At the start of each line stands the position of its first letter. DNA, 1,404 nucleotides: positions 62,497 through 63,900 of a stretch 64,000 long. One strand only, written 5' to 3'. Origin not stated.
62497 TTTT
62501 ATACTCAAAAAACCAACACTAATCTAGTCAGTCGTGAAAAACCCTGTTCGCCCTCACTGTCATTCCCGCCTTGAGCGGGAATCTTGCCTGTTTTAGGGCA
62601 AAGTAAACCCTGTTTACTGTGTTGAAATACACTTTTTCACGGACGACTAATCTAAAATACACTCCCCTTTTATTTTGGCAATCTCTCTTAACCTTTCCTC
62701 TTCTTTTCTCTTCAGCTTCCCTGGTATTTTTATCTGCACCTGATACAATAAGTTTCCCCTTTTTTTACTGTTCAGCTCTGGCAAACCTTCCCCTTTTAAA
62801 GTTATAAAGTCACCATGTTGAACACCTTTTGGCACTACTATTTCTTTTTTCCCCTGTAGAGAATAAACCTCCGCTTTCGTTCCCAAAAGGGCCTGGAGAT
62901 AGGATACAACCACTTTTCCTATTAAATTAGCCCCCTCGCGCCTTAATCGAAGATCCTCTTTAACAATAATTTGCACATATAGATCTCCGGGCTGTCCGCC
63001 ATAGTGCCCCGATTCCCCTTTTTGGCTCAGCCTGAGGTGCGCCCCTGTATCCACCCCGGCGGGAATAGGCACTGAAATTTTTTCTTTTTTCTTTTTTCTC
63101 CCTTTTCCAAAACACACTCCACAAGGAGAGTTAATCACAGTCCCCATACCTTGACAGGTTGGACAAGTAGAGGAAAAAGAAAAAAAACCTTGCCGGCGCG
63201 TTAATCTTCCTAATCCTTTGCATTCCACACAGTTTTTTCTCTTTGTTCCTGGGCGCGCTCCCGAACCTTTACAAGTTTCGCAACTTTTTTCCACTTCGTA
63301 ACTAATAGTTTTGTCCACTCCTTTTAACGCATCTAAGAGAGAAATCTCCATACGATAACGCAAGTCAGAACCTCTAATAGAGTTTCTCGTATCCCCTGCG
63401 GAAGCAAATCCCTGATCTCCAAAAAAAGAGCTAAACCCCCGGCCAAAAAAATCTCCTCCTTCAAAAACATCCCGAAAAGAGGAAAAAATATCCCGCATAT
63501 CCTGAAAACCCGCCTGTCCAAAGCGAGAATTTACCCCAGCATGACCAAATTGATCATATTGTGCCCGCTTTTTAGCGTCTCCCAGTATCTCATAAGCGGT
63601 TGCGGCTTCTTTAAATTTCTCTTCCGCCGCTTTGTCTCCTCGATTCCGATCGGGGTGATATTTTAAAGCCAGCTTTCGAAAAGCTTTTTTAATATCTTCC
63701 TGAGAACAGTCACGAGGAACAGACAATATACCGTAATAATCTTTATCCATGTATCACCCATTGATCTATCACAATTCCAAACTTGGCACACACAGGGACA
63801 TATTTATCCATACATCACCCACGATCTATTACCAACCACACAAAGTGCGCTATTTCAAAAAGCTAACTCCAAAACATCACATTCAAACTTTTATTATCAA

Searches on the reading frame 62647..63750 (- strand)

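Call 21: search_protein_families(library=ncbifam, proteins=[window:62647-63750:-], max_evalue=0.00001)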
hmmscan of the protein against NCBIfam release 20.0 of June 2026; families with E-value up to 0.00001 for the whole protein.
window:62647-63750:- (367 aa): 13 families
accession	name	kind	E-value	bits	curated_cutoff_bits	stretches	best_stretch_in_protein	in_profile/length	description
NF008035.0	PRK10767.1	subfamily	9.2e-122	406.7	338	1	2-359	3-346/374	molecular chaperone DnaJ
TIGR02349.1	DnaJ_bact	equivalog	5.6e-120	400.9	377.2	1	4-359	1-352/354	molecular chaperone DnaJ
NF010894.0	PRK14301.1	equivalog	7.3e-119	397.1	548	1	2-362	3-352/373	chaperone protein DnaJ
NF010874.0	PRK14281.1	equivalog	7.5e-90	301.9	619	1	1-360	1-372/397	chaperone protein DnaJ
NF010871.0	PRK14278.1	equivalog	2.8e-88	296.4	502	1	1-362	1-352/378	molecular chaperone DnaJ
NF010885.0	PRK14292.1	equivalog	2.1e-84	283.7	585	1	4-365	3-353/371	chaperone protein DnaJ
NF010872.0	PRK14279.1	equivalog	5.1e-84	282.6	556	1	2-359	8-377/394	molecular chaperone DnaJ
NF037946.1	terminal_TopJ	equivalog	1.7e-52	179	300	2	3-102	5-100/810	terminal organelle assembly protein TopJ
NF010892.0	PRK14299.1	equivalog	3.1e-48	164.5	392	2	2-169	3-170/291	chaperone protein DnaJ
NF007618.0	PRK10266.1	equivalog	3.3e-42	145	403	2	3-153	4-143/306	curved DNA-binding protein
TIGR03835.1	termin_org_DnaJ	equivalog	2.5e-27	95.6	512.25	1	3-102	2-97/871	terminal organelle assembly protein TopJ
NF050028.1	CldAdptActJ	equivalog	2.8e-09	37.3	150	1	4-65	3-69/93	cold adaptation protein ActJcold adaptation protein ActJ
NF058604.1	RtpA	equivalog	2.7e-07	30.6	65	0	194-217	10-33/50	anti-TRAP protein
